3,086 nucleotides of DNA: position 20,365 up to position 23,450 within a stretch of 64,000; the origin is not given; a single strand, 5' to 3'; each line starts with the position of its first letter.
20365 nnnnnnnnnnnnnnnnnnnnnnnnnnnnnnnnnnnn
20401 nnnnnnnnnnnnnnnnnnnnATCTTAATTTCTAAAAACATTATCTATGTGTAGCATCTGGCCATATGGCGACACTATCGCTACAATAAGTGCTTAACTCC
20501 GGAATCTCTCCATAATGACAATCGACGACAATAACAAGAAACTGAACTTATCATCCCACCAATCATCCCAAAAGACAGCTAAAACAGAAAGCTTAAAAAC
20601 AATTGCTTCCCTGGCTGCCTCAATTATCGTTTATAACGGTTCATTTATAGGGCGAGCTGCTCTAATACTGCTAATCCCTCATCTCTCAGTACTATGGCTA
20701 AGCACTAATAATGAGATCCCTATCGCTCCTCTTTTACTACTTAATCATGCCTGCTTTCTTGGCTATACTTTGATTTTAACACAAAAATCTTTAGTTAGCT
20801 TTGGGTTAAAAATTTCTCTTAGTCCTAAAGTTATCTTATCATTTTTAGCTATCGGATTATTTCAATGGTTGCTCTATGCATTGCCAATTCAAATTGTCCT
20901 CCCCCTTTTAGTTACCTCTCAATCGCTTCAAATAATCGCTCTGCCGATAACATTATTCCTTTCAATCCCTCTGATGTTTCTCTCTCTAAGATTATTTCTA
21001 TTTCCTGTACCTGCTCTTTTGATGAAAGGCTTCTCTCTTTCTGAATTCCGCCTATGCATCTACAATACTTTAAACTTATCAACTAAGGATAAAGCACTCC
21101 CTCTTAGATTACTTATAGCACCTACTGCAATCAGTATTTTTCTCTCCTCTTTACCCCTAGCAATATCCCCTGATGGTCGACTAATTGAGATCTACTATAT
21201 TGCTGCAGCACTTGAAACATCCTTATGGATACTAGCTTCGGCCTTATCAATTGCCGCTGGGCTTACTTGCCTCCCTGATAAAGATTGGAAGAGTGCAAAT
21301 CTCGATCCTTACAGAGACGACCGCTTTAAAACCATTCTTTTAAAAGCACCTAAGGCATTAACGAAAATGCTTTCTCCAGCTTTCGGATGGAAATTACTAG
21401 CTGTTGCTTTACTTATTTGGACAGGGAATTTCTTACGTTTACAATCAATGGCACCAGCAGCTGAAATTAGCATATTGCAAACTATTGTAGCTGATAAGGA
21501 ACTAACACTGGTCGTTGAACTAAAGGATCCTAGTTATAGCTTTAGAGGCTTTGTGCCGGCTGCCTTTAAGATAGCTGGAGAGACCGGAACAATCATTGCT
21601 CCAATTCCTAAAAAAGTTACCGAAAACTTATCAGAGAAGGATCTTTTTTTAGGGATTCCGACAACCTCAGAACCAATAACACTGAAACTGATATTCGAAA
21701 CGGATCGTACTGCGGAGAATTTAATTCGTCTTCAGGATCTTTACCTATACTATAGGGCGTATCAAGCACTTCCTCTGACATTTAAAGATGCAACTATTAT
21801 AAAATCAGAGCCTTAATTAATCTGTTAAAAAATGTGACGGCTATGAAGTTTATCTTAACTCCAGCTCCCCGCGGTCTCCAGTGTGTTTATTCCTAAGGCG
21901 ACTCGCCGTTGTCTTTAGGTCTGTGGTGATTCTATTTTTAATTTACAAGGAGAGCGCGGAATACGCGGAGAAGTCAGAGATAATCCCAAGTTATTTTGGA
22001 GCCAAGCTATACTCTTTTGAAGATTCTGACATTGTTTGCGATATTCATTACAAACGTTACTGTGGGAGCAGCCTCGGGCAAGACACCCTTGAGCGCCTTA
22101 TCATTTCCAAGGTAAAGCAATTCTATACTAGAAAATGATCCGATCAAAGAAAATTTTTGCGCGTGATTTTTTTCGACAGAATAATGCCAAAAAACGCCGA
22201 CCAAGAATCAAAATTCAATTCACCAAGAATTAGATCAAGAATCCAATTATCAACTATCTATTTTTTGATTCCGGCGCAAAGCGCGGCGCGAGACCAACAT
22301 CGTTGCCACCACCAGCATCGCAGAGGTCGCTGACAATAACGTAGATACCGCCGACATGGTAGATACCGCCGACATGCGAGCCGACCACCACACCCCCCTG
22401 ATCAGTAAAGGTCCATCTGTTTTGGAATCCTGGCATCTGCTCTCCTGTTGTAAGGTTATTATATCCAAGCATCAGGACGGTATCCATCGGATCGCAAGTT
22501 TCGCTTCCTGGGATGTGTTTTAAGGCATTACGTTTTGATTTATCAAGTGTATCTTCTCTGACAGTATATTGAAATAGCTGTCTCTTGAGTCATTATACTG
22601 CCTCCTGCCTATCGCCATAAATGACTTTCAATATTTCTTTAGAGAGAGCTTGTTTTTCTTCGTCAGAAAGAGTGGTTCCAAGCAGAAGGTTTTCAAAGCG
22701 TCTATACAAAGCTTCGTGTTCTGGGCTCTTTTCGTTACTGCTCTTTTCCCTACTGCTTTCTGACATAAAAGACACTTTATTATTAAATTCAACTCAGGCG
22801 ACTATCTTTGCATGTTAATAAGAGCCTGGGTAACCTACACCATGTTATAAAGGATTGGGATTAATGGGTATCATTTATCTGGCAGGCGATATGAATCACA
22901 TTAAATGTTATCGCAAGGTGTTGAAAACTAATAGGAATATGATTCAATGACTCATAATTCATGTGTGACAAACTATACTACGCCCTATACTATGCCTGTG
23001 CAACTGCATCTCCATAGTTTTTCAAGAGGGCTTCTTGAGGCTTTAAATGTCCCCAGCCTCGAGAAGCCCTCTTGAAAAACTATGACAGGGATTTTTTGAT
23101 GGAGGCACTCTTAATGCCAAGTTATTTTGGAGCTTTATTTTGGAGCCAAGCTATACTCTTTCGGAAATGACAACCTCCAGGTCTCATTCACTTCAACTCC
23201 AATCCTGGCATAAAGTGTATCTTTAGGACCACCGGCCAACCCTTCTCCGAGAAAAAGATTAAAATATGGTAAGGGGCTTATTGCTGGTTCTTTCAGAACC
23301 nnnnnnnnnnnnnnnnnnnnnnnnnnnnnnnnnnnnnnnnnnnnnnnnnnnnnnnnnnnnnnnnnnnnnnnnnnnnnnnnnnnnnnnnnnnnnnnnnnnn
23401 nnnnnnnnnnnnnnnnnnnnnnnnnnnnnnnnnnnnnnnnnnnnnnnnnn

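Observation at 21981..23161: ~1.1 kb segment flanked by 37-nt direct repeats that duplicate the 3' end of a Rieske-like gene: att-like scars without a recombinase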

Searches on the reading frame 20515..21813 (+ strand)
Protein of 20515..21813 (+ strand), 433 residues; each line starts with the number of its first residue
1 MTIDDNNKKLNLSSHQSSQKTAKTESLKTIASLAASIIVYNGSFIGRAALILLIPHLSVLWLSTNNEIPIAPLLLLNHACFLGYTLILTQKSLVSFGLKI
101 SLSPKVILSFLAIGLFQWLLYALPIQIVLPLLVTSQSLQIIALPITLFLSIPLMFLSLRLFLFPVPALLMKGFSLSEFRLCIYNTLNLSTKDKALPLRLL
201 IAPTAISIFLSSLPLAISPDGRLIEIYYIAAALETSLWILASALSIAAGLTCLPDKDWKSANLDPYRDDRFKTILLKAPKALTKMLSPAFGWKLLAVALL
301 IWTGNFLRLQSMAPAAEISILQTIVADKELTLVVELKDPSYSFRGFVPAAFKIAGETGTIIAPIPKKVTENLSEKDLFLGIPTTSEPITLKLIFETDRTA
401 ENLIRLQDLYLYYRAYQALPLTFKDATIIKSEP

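Call 15: search_protein_families(library=pfam, max_evalue=0.1, proteins=[window:20515-21813:+])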
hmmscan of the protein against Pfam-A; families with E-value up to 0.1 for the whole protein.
window:20515-21813:+ (433 aa): 0 families

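Call 17: search_protein_families(library=ncbifam, max_evalue=0.1, proteins=[window:20515-21813:+])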
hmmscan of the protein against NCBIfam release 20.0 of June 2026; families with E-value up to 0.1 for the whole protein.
window:20515-21813:+ (433 aa): 0 families

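Call 19: find_encoding_contigs(protein=window:20515-21813:+, flank=10000, max_places=10)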
Protein window:20515-21813:+ (433 aa): 5 contigs read that carry it; 5 places shown.
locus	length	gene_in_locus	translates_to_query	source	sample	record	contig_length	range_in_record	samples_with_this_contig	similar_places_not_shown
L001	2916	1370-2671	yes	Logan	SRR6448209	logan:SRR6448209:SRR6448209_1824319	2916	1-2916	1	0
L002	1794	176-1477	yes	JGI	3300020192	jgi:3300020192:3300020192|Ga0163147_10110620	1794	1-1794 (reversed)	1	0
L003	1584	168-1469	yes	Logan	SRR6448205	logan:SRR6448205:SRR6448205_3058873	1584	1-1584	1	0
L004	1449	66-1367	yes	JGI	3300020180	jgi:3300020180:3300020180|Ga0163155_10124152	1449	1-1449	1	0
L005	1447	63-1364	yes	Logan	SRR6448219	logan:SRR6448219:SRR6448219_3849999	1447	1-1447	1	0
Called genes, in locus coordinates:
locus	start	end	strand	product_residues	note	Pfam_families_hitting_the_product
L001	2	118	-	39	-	?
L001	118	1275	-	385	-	PF07228:SpoIIE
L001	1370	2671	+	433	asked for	-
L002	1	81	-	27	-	?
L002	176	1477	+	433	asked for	-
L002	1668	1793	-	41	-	?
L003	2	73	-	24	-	?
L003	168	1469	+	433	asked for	-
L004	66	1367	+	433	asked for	-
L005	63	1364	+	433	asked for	-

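Call 103: search_protein_families(library=padloc, max_evalue=0.01, proteins=[window:20515-21813:+])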
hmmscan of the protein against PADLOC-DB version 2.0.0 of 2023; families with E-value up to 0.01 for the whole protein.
window:20515-21813:+ (433 aa): 0 families

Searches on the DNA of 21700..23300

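Call 102: search_rna_families(source=window, start=21700, end=23300, threshold=evalue, max_evalue=1)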
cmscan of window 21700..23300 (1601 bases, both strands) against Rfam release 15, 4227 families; matches with E-value up to 1: 5.
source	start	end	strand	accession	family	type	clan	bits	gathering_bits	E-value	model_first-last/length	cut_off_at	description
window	23014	23083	-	RF04043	mir-2062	Gene; miRNA;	-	25.3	90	0.016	1-72/72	no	mir-2062 microRNA precursor family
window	23012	23084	-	RF03260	mir-8229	Gene; miRNA;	-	23.7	45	0.063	1-59/59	no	mir-8229 microRNA precursor family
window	23015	23083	+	RF00675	mir-145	Gene; miRNA;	-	22.5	50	0.039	18-71/86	no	mir-145 microRNA precursor family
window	22523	22603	+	RF00611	SNORD111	Gene; snRNA; snoRNA; CD-box;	-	22.1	46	0.69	1-89/89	no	Small nucleolar RNA SNORD111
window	22999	23071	+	RF00066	U7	Gene; snRNA;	-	17.2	34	0.91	1-62/62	no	U7 small nuclear RNA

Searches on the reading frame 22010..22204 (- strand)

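Call 15: search_protein_families(library=pfam, max_evalue=0.1, proteins=[window:22010-22204:-])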
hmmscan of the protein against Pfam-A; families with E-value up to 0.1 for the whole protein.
window:22010-22204:- (65 aa): 0 families

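Call 16: search_protein_families(library=phrogs, max_evalue=0.1, proteins=[window:22010-22204:-])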
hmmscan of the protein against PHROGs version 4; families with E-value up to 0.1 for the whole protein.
window:22010-22204:- (65 aa): 1 family
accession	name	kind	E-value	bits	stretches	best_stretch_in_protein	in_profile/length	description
phrog_7692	-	unknown function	0.045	14.8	1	36-57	4-25/55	-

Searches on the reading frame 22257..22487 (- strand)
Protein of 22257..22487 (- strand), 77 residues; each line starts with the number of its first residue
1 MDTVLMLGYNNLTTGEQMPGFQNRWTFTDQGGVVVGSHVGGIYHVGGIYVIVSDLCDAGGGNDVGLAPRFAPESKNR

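Call 15: search_protein_families(library=pfam, max_evalue=0.1, proteins=[window:22257-22487:-])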
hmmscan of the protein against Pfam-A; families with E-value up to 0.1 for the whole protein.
window:22257-22487:- (77 aa): 0 families

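Call 16: search_protein_families(library=phrogs, max_evalue=0.1, proteins=[window:22257-22487:-])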
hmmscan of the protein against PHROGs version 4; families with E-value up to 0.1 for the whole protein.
window:22257-22487:- (77 aa): 0 families

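Call 17: search_protein_families(library=ncbifam, max_evalue=0.1, proteins=[window:22257-22487:-])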
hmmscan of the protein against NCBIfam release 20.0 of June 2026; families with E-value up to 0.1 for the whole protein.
window:22257-22487:- (77 aa): 0 families
